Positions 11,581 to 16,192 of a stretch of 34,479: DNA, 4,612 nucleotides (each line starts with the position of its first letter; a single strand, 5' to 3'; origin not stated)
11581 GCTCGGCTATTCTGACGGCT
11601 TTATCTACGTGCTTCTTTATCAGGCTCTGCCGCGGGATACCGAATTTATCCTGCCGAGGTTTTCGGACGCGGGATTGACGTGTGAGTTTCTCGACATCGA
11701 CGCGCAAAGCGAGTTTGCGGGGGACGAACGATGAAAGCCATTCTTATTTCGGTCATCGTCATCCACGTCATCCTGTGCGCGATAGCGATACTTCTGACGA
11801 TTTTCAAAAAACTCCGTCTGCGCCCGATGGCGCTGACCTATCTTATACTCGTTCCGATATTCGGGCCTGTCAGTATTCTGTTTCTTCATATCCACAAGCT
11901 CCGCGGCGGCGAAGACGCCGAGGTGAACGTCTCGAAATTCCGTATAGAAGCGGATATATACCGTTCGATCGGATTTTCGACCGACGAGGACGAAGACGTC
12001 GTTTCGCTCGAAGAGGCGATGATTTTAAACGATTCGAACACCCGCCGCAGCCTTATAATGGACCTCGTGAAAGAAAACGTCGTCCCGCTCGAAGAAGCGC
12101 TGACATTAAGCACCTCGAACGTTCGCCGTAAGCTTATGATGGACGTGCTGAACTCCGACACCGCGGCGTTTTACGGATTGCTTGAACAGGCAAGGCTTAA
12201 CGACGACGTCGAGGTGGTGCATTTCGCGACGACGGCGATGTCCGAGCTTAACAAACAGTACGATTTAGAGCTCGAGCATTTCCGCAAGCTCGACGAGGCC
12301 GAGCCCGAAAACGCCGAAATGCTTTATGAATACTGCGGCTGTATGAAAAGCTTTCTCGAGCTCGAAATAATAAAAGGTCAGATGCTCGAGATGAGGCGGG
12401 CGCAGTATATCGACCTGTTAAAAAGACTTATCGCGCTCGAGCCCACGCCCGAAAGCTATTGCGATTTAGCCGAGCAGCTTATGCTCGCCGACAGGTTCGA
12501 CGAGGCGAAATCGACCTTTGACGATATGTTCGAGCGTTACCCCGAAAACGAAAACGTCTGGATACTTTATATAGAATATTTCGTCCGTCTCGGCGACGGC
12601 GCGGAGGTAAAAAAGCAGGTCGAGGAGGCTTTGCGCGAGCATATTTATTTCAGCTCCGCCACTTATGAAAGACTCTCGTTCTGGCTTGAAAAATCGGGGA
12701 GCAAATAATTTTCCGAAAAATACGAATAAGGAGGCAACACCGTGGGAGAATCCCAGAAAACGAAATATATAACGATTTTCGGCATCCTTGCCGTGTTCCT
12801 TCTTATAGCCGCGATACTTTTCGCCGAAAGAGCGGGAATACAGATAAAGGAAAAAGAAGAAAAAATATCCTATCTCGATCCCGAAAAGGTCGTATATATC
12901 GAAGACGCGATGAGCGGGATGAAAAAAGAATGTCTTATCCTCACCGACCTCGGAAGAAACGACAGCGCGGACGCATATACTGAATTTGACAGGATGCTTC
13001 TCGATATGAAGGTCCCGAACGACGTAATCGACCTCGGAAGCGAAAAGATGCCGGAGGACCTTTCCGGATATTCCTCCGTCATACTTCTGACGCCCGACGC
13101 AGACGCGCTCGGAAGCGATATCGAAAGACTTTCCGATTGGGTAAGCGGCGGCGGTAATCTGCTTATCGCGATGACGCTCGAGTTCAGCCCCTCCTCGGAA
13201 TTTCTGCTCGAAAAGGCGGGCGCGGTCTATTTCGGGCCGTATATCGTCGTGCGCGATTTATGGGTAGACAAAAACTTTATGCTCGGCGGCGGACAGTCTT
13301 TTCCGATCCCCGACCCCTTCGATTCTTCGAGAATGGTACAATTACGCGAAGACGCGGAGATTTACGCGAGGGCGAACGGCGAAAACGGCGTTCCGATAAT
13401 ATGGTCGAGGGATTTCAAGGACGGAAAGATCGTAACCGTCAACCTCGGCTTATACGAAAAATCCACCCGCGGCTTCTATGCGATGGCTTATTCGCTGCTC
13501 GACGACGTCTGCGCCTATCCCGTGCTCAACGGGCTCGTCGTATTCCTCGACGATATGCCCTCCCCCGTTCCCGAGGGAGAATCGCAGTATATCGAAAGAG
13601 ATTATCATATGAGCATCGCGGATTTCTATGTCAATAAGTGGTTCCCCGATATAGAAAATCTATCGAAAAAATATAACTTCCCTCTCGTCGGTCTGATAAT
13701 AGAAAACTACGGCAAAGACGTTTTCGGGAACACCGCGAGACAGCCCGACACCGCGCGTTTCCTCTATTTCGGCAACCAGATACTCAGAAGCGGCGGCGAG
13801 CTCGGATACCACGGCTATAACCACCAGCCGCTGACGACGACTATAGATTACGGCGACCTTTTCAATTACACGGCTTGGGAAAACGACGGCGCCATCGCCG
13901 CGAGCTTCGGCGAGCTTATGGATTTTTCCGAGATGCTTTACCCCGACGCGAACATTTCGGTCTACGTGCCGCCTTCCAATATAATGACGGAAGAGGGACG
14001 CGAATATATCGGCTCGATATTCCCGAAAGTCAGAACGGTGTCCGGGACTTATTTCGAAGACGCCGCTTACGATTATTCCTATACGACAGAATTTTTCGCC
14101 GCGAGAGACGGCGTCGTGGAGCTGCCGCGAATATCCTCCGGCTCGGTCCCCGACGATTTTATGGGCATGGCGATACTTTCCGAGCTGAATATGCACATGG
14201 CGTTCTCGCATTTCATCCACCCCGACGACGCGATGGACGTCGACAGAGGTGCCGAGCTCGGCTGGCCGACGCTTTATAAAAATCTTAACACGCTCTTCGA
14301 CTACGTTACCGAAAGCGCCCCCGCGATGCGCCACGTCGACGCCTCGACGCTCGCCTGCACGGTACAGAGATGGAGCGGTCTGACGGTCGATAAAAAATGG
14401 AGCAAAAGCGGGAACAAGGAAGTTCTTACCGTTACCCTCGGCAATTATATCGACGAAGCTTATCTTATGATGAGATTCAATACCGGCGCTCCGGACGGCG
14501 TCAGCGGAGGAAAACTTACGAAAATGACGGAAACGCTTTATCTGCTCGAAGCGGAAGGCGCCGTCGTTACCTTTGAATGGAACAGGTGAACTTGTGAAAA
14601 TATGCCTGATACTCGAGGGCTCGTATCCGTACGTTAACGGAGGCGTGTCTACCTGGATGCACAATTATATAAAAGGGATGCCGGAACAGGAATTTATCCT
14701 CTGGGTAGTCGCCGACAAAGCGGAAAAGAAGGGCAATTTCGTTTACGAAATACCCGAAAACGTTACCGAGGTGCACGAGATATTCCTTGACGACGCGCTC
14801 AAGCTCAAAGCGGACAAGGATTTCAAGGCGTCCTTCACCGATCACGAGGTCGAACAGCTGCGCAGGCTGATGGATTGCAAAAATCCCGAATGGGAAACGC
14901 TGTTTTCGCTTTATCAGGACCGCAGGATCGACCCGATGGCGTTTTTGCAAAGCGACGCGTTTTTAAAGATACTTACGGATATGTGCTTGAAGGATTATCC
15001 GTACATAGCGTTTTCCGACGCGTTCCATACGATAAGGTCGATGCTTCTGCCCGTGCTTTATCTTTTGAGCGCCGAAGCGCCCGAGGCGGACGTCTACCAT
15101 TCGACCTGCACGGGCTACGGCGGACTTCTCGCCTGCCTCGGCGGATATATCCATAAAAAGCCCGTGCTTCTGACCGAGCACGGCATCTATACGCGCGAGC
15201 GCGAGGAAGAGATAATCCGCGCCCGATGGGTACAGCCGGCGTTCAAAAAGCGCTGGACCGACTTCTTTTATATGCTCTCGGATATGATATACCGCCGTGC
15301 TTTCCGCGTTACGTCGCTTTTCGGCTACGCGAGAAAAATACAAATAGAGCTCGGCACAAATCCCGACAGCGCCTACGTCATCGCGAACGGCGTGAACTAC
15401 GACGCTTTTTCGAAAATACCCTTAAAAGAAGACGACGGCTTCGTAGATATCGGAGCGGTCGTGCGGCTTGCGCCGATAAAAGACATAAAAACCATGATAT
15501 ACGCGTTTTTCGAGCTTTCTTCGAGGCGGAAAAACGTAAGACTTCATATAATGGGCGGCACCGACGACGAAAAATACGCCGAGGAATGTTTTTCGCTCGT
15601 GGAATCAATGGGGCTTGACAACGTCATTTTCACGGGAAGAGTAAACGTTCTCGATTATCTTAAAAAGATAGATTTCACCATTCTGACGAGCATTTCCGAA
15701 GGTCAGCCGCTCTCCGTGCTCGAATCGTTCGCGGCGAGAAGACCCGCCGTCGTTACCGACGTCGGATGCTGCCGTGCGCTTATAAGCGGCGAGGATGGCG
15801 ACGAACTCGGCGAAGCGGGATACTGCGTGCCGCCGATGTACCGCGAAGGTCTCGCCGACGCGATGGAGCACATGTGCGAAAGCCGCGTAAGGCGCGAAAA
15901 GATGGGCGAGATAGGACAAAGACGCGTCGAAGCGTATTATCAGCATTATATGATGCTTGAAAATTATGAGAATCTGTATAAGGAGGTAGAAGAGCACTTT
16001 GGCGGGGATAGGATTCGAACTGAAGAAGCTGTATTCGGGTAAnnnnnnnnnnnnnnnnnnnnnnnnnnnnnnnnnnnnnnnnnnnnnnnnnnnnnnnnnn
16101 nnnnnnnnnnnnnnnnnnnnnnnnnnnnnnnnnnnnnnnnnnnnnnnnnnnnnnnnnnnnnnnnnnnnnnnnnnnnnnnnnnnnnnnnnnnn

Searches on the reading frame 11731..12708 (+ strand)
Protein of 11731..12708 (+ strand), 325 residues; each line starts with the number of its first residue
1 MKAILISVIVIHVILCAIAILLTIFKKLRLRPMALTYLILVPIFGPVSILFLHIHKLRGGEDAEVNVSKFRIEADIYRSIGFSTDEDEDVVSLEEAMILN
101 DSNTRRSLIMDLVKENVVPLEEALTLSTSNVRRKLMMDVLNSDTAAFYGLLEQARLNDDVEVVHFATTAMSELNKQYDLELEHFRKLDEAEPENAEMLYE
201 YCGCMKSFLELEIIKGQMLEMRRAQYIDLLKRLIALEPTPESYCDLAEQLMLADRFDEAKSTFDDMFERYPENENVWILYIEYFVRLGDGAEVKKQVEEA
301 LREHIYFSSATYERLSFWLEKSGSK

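Call 36: search_protein_families(library=pfam, proteins=[window:11731-12708:+], max_evalue=0.00001)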
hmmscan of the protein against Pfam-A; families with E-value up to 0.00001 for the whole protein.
window:11731-12708:+ (325 aa): 2 families
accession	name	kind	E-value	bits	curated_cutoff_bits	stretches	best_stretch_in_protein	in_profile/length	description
PF13428.12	TPR_14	-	3.5e-08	33.8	23.5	0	246-282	7-43/44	Tetratricopeptide repeat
PF14559.12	TPR_19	-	2.4e-06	28.2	25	0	250-303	1-54/68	Tetratricopeptide repeat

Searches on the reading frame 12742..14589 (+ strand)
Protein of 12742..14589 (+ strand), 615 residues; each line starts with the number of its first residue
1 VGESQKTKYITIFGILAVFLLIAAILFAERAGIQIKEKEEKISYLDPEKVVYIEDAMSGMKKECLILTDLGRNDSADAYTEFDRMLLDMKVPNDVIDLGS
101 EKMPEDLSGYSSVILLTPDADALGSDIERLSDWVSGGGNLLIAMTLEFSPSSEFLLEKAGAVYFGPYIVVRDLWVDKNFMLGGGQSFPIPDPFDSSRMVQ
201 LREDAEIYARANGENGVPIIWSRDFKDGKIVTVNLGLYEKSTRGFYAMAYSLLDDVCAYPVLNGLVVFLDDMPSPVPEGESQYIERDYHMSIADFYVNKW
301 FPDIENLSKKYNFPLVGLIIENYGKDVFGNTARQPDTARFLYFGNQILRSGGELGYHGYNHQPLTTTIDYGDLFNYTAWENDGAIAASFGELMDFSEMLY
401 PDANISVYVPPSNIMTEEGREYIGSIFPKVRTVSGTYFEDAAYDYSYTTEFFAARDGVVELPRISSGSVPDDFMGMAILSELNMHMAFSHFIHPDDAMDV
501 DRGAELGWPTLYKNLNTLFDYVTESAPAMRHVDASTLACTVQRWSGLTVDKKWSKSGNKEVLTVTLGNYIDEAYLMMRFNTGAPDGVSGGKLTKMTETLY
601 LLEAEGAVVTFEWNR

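Call 36: search_protein_families(library=pfam, proteins=[window:12742-14589:+], max_evalue=0.00001)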
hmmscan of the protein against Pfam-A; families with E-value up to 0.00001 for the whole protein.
window:12742-14589:+ (615 aa): 1 family
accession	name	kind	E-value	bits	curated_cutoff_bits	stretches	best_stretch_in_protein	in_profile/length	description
PF09960.14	DUF2194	-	5.3e-135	451.4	30.4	1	19-601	2-582/582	Uncharacterised protein conserved in bacteria (DUF2194)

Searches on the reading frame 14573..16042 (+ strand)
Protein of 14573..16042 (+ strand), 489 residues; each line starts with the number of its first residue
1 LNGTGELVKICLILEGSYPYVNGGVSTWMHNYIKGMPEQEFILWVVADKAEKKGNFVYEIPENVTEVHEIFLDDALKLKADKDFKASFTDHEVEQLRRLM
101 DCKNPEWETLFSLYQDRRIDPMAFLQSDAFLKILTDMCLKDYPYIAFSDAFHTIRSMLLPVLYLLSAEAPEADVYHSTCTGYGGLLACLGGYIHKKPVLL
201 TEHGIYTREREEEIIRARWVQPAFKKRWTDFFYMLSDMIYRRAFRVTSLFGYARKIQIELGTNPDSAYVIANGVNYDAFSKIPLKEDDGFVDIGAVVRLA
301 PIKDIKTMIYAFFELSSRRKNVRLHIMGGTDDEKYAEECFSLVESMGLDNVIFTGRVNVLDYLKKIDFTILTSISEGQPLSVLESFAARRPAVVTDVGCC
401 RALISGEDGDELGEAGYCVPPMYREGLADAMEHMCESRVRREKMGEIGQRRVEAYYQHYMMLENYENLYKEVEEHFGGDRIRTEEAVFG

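Call 38: search_protein_families(library=pfam, proteins=[window:14573-16042:+], max_evalue=0.00001)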
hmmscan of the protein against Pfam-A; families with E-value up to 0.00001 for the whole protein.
window:14573-16042:+ (489 aa): 4 families
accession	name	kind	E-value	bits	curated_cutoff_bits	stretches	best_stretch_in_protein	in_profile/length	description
PF11997.14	DUF3492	-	1.2e-77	261.7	23.3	1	9-265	2-268/268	Domain of unknown function (DUF3492)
PF13692.12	Glyco_trans_1_4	-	7.7e-22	78.5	27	1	293-435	4-140/142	Glycosyl transferases group 1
PF00534.26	Glycos_transf_1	-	2.8e-21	76.2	26.4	1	287-450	12-171/172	Glycosyl transferases group 1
PF13439.12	Glyco_transf_4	-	5.4e-08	33.5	28.5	1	165-276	68-168/170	Glycosyltransferase Family 4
